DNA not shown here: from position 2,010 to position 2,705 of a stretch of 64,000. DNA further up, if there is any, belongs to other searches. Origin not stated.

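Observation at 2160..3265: AdoMetDC-fold pyruvoyl proenzyme gene paired with a GAMT-family methyltransferase instead of an aminopropyltransferase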

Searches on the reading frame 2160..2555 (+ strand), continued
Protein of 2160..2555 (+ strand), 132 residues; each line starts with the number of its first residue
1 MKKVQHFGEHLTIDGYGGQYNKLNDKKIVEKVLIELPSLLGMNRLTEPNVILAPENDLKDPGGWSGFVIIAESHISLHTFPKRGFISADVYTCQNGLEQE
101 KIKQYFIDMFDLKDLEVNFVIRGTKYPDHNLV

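Call 73: search_dna_similar(query=window:2160-2555:+, collection=phages, mode=protein, max_rows=25, max_evalue=0.001)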
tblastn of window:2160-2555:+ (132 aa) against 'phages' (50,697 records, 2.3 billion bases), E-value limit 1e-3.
Records with a match: 113; places in all: 114; records where one place covers at least 80% of the query: 23.
Best place of each record, by identity: <60% 113.
By first word of the organism name: Synechococcus 80; Cyanophage 20; Prochlorococcus 6; uncultured 2; Bacillus 2; Microcystis 1; Bacteriophage 1; Moorella 1.
By host as written in the record: Synechococcus sp. 16; - 15; Synechococcus sp. WH8102 12; Synechococcus 9; Synechococcus sp. MW02 8; Synechococcus sp. WH7803 7; Synechococcus sp. WH 7803 7; Parasynechococcus marenigrum WH 8102 5; and 18 more.
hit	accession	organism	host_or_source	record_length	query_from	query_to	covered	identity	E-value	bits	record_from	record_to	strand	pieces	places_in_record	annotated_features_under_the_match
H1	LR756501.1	uncultured phage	metagenomic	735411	3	127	95%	35.7%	1e-19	89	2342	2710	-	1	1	record has no annotation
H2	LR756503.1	uncultured phage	metagenomic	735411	3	127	95%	35.7%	1e-19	89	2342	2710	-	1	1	record has no annotation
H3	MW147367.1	Synechococcus phage S-H9-2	Synechococcus sp. WH 8102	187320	8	123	88%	33.6%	2e-10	62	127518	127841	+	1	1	S-adenosylmethionine decarboxylase proenzyme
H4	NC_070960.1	Synechococcus phage S-H9-2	Synechococcus sp. WH 8102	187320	8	123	88%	33.6%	2e-10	62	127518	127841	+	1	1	S-adenosylmethionine decarboxylase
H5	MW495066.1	Microcystis phage MaAM05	Microcystis sp. SG03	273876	7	127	92%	32.0%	1e-13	72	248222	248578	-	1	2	speH_1: S-adenosylmethionine decarboxylase proenzyme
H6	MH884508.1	Bacillus phage vB_BcoS-136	Bacillus cohnii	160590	8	123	88%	29.3%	4e-10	61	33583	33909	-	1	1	speH: S-adenosylmethionine decarboxylase proenzyme precursor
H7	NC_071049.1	Bacillus phage vB_BcoS-136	Bacillus cohnii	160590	8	123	88%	29.3%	4e-10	61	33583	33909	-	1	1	speH: S-adenosylmethionine decarboxylase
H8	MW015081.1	Synechococcus phage S-SRM01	Synechococcus sp. KCZYC6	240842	8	116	83%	31.0%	7e-7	52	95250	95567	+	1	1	adenosylmethionine decarboxylase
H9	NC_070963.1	Synechococcus phage S-SRM01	Synechococcus sp. KCZYC6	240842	8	116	83%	31.0%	7e-7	52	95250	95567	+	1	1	S-adenosylmethionine decarboxylase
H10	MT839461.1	Bacteriophage sp.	human fecal samples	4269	2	123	92%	26.8%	1e-5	49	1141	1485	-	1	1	record has no annotation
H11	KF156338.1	Synechococcus phage ACG-2014h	Synechococcus sp. WH7803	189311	6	115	83%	29.1%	6e-7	52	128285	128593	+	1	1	SpeD | DNA endonuclease V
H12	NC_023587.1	Synechococcus phage ACG-2014h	Synechococcus sp. WH7803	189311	6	115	83%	29.1%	6e-7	52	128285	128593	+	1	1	S-adenosylmethionine decarboxylase | DNA endonuclease V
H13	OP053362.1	Cyanophage S-TIM54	Parasynechococcus marenigrum WH 8102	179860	1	115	87%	27.7%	1e-5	49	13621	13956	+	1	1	SpeD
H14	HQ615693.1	Synechococcus phage S-CRM01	Synechococcus sp. LC16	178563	17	122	80%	29.9%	3e-7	53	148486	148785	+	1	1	S-adenosylmethionine decarboxylase proenzyme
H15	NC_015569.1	Synechococcus phage S-CRM01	Synechococcus sp. LC16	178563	17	122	80%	29.9%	3e-7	53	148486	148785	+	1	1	S-adenosylmethionine decarboxylase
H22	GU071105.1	Prochlorococcus phage Syn1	Synechococcus sp. WH8101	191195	4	93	68%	34.4%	2e-8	57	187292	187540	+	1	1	speD: SpeD | hypothetical protein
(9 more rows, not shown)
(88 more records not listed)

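Call 82: get_annotated_region(hit=H22, flank=300)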
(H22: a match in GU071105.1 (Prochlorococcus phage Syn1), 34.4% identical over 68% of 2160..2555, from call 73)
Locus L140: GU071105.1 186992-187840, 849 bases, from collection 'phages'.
description: Prochlorococcus phage Syn1, complete genome.
organism: Prochlorococcus phage Syn1 (NCBI taxid 444861)
taxonomy: Viruses; Duplodnaviria; Heunggongvirae; Uroviricota; Caudoviricetes; Kyanoviridae; Vellamovirus; Vellamovirus syn1
host: Synechococcus sp. WH8101; source: -; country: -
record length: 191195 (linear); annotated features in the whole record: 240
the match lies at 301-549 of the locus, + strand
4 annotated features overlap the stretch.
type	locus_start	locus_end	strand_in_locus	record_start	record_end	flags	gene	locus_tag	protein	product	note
CDS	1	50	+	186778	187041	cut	-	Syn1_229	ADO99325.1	hypothetical protein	T4-LIKE GC: 314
CDS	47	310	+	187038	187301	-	-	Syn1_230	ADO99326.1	hypothetical protein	T4-LIKE GC: 871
CDS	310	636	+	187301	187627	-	speD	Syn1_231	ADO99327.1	SpeD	T4-LIKE GC: 411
CDS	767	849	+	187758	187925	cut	-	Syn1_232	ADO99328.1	hypothetical protein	T4-LIKE GC: 430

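Call 83: get_annotated_region(hit=H6, flank=1500)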
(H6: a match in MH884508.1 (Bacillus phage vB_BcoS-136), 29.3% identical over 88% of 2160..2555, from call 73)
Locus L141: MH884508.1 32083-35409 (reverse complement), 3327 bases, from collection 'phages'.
description: Bacillus phage vB_BcoS-136, complete genome.
organism: Bacillus phage vB_BcoS-136 (NCBI taxid 2419619)
taxonomy: Viruses; Duplodnaviria; Heunggongvirae; Uroviricota; Caudoviricetes; Kenyattavirus; Kenyattavirus kv136
host: Bacillus cohnii; source: Lake Elmenteita sediment; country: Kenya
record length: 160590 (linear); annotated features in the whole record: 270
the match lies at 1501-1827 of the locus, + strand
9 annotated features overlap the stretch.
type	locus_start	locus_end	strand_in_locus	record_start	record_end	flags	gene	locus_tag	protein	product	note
CDS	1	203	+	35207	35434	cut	-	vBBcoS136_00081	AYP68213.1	hypothetical protein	putative homolog of hypothetical protein DJ93_4897 [Bacillus mycoides] and hypothetical protein Pony_23 [Bacillus phage ...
CDS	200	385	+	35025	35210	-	-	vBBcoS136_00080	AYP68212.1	hypothetical protein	putative homolog of YP_008873510 hypothetical protein [Bacillus phage vB_BanS-Tsamsa]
CDS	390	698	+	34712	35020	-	-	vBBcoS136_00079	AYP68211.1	hypothetical protein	-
CDS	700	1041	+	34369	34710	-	-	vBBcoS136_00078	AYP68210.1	hypothetical protein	-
CDS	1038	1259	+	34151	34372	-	-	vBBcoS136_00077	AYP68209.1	hypothetical protein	-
CDS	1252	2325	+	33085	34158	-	speH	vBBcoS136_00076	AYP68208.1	S-adenosylmethionine decarboxylase proenzyme precursor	similarities to S-adenosylmethionine decarboxylase [Bacillus timonensis]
CDS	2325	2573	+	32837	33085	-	-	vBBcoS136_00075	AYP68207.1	hypothetical protein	putative homolog of hypothetical protein BASILISK_3 [Bacillus phage Basilisk]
CDS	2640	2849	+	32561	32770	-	-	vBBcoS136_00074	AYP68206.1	hypothetical protein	-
CDS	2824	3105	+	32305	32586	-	-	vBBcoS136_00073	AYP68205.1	hypothetical protein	-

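Call 84: get_annotated_region(hit=H1, flank=2300)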
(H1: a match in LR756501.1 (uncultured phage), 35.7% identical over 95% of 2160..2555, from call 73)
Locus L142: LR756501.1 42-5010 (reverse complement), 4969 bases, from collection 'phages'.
description: uncultured phage genome assembly, chromosome: 1.
organism: uncultured phage (NCBI taxid 278008)
taxonomy: Viruses; environmental samples
host: -; source: metagenomic; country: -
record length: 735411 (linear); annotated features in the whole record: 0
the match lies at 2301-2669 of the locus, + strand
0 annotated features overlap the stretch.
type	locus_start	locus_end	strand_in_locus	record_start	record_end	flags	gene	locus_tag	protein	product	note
